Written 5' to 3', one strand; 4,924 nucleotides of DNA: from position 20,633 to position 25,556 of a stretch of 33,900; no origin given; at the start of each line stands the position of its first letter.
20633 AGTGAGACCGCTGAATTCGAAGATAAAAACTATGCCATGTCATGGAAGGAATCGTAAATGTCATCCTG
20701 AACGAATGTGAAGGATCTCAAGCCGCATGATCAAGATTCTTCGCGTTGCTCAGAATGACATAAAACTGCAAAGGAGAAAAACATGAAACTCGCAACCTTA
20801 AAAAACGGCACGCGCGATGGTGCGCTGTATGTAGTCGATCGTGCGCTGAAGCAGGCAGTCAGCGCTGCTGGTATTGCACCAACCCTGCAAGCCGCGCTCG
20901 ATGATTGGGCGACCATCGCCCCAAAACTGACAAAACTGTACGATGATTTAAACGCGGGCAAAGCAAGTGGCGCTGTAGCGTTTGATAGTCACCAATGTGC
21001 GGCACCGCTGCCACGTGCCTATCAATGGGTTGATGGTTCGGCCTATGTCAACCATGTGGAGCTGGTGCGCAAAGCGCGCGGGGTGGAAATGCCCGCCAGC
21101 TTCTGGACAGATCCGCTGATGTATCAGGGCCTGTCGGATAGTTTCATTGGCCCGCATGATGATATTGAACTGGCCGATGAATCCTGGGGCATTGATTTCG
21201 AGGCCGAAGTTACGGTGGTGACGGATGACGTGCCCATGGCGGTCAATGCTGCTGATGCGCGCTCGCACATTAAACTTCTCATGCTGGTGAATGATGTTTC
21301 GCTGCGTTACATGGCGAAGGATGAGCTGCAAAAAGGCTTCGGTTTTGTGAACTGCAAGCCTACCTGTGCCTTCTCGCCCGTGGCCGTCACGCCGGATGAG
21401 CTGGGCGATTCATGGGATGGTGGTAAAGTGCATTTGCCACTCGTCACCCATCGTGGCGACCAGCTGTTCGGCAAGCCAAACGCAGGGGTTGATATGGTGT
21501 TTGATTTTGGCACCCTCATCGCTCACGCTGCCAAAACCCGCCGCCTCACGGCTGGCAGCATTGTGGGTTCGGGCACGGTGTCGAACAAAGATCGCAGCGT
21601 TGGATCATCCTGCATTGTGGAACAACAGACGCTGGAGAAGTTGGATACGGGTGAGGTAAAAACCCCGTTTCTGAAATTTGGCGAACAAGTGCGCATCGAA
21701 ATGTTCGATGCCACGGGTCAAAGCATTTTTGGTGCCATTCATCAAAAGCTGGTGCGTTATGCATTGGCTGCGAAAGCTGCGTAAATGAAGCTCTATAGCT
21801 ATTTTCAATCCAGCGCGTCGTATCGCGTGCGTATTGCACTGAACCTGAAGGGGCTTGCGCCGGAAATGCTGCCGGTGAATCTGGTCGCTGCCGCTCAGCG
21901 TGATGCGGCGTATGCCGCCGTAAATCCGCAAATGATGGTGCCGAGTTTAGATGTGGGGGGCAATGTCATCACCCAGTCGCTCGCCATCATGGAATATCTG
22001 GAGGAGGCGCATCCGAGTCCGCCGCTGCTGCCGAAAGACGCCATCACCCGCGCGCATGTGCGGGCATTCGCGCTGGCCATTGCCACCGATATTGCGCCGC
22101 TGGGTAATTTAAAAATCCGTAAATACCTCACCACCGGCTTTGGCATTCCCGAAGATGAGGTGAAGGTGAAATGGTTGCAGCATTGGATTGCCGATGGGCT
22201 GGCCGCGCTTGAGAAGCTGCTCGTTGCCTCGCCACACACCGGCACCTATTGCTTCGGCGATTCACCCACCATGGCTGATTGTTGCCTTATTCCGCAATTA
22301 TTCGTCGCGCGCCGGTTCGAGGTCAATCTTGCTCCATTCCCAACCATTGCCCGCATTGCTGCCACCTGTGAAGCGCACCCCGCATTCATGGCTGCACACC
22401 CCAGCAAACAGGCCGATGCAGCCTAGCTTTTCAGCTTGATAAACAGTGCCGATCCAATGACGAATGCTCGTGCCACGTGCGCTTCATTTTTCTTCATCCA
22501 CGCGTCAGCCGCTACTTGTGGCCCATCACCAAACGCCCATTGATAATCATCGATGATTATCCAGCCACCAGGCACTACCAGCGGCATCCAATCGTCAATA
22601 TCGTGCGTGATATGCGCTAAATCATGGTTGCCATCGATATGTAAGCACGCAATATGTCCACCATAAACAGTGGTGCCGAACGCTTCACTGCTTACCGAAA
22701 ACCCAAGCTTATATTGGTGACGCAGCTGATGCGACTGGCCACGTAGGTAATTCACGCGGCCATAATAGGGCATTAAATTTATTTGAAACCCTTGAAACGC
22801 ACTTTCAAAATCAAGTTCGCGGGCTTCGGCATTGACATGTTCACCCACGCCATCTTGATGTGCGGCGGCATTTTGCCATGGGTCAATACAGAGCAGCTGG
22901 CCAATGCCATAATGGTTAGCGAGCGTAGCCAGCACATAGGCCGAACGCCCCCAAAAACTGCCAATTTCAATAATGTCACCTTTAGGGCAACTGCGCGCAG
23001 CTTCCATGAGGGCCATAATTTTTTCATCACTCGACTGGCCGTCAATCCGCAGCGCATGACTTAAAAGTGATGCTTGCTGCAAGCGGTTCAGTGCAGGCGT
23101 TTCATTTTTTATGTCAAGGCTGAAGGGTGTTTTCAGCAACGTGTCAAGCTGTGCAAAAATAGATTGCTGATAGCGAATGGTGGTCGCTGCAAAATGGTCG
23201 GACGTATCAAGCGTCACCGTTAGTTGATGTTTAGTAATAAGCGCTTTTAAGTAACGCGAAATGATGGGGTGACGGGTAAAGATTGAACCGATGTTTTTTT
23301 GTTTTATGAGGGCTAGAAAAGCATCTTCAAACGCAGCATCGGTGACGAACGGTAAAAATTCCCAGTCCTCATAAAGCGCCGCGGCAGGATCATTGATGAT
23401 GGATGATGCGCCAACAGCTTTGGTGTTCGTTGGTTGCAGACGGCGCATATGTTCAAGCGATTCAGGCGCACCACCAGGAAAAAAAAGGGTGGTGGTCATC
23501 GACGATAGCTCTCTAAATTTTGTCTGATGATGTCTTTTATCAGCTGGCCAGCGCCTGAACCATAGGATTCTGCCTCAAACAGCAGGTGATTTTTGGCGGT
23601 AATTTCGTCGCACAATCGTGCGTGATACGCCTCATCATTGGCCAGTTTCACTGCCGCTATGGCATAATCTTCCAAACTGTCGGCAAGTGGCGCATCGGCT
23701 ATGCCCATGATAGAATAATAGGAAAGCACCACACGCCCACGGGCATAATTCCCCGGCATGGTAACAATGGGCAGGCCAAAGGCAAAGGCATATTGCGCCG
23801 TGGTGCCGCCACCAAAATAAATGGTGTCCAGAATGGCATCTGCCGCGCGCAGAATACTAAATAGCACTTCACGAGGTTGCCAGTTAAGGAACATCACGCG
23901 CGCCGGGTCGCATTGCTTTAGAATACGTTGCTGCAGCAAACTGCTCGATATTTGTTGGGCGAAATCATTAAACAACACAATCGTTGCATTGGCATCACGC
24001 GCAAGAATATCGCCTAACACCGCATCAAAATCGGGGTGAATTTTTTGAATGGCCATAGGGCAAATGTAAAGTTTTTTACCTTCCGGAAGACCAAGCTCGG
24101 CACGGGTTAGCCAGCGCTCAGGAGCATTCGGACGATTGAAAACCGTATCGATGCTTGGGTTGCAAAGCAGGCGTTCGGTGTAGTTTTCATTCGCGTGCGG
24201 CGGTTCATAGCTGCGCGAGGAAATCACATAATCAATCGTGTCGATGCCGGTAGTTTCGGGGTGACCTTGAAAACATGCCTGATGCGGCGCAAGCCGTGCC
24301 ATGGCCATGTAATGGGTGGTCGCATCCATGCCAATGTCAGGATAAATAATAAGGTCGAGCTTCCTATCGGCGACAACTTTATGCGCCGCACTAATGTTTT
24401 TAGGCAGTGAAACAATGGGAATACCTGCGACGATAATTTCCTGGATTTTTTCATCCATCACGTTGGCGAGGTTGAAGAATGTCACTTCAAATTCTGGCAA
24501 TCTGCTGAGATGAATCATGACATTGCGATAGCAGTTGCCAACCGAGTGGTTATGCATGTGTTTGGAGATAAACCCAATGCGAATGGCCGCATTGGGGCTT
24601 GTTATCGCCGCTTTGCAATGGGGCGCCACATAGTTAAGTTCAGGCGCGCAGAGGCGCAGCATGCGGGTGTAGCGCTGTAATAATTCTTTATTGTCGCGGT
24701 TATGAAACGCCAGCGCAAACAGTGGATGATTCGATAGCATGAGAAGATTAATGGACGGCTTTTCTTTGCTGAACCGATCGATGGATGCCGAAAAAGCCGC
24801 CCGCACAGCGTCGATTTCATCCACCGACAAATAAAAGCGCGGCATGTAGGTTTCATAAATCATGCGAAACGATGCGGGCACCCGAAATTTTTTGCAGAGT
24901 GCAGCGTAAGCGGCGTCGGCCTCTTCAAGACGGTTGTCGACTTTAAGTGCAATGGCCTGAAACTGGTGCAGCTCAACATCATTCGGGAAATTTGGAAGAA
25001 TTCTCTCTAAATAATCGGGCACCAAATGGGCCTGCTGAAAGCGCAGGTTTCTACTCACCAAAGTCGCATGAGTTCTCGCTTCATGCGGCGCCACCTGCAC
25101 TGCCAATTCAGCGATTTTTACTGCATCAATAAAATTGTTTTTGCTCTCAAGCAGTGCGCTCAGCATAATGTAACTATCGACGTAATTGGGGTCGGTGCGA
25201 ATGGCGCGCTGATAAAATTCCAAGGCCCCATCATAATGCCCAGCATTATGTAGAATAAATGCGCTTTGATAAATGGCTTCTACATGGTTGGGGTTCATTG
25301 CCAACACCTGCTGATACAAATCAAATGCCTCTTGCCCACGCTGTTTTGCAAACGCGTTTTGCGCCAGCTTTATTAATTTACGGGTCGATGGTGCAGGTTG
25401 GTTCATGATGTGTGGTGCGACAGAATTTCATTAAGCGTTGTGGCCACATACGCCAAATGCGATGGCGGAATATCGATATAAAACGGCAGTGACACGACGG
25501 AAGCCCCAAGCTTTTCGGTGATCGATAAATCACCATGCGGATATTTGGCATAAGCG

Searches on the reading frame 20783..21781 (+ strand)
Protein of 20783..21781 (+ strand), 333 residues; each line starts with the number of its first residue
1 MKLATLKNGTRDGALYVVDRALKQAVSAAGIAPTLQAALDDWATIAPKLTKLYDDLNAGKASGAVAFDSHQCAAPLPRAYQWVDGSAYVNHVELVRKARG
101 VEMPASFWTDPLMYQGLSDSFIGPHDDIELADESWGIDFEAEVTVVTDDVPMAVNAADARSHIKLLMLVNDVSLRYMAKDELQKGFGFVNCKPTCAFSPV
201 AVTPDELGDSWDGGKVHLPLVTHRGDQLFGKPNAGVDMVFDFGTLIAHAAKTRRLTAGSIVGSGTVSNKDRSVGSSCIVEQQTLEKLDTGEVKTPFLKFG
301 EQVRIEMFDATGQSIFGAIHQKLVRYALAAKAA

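Call 7: search_protein_families(library=pfam, proteins=[window:20783-21781:+], max_evalue=0.001)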
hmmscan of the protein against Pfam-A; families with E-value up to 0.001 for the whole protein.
window:20783-21781:+ (333 aa): 2 families
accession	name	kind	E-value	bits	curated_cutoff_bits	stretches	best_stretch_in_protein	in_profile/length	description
PF01557.24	FAA_hydrolase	-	1.3e-34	120.2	23.9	1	82-311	3-204/214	Fumarylacetoacetate (FAA) hydrolase C-terminal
PF18288.6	FAA_hydro_N_2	-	6.5e-30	103.9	25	1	1-78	1-78/78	Fumarylacetoacetase N-terminal domain 2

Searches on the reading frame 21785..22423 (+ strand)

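Call 7: search_protein_families(library=pfam, proteins=[window:21785-22423:+], max_evalue=0.001)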
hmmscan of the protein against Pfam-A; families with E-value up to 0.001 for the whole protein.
window:21785-22423:+ (213 aa): 6 families
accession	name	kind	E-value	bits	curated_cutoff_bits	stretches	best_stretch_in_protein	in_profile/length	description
PF02798.26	GST_N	-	1.5e-13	51.3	20.9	1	1-73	3-75/76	Glutathione S-transferase, N-terminal domain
PF13417.12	GST_N_3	-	2e-13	50.9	22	1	3-80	1-75/75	Glutathione S-transferase, N-terminal domain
PF13409.12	GST_N_2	-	1.6e-12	48.3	25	1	9-74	2-69/70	Glutathione S-transferase, N-terminal domain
PF13410.11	GST_C_2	-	1.5e-07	31.9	24.9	1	136-177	12-49/69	Glutathione S-transferase, C-terminal domain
PF00043.30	GST_C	-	0.00011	22.8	20.7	1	139-199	35-93/93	Glutathione S-transferase, C-terminal domain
PF14497.11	GST_C_3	-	0.00076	20.1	21.6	0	127-199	23-95/104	Glutathione S-transferase, C-terminal domain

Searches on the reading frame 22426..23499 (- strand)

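Call 7: search_protein_families(library=pfam, proteins=[window:22426-23499:-], max_evalue=0.001)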
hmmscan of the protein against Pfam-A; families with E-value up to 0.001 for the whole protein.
window:22426-23499:- (358 aa): 2 families
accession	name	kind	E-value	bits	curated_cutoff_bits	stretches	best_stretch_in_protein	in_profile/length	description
PF13578.12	Methyltransf_24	-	9.8e-18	65.4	26.3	1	177-319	1-105/105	Methyltransferase domain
PF04989.18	RMNT_CmcI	-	0.00035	20.8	23.2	0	176-338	36-180/206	Rhamnosyl O-methyltransferase/CmcI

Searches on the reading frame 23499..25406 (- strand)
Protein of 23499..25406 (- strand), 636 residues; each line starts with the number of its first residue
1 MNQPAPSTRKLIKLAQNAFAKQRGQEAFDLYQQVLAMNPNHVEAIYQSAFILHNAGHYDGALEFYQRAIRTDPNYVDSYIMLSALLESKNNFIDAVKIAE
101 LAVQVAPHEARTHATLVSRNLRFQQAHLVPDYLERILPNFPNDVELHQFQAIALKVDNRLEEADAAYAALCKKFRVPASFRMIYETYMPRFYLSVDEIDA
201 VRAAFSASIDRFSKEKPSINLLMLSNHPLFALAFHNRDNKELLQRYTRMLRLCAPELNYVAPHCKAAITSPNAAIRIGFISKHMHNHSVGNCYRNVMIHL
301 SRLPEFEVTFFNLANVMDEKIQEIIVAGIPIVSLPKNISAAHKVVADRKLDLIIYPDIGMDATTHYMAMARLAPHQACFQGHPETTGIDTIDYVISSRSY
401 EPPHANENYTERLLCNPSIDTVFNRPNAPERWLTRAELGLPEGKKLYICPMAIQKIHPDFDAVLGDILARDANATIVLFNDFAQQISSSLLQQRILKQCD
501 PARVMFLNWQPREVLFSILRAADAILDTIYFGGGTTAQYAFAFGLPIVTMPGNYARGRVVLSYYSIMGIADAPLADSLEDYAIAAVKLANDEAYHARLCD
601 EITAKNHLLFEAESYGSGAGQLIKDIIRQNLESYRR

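Call 7: search_protein_families(library=pfam, proteins=[window:23499-25406:-], max_evalue=0.001)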
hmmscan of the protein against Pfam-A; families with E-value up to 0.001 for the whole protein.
window:23499-25406:- (636 aa): 14 families
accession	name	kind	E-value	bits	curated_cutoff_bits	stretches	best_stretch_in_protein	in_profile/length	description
PF13844.12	Glyco_transf_41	-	3.8e-19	68.8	25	2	434-615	358-539/543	Glycosyl transferase family 41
PF13431.12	TPR_17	-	6e-14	51.5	24.4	2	30-63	1-34/34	Tetratricopeptide repeat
PF14559.12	TPR_19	-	9.7e-14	51.9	25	2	19-82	2-64/68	Tetratricopeptide repeat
PF07719.23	TPR_2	-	7.7e-11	41.7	27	1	43-75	2-34/34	Tetratricopeptide repeat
PF00515.34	TPR_1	-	1.8e-07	31.1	27.8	1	44-75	3-34/34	Tetratricopeptide repeat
PF13428.12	TPR_14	-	4.5e-07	30.4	23.5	0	43-83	2-42/44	Tetratricopeptide repeat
PF13414.12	TPR_11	-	7.9e-07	29.1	26.8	1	53-79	5-31/42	TPR repeat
PF13432.12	TPR_16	-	2.3e-06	28.4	32.7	1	13-74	2-63/65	Tetratricopeptide repeat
PF13181.12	TPR_8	-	5.7e-06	26.5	25.7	0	43-75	2-34/34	Tetratricopeptide repeat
PF13371.12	TPR_9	-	1.8e-05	25.1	35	1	18-80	5-67/73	Tetratricopeptide repeat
PF13374.12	TPR_10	-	3.7e-05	24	27.5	0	49-70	9-30/42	Tetratricopeptide repeat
PF13424.12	TPR_12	-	5.5e-05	23.7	30.1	0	11-71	6-74/77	Tetratricopeptide repeat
PF13176.12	TPR_7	-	0.00018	21.8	27.9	0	51-73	8-32/36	Tetratricopeptide repeat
PF13174.12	TPR_6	-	0.00037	21.4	26.3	0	43-74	1-32/33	Tetratricopeptide repeat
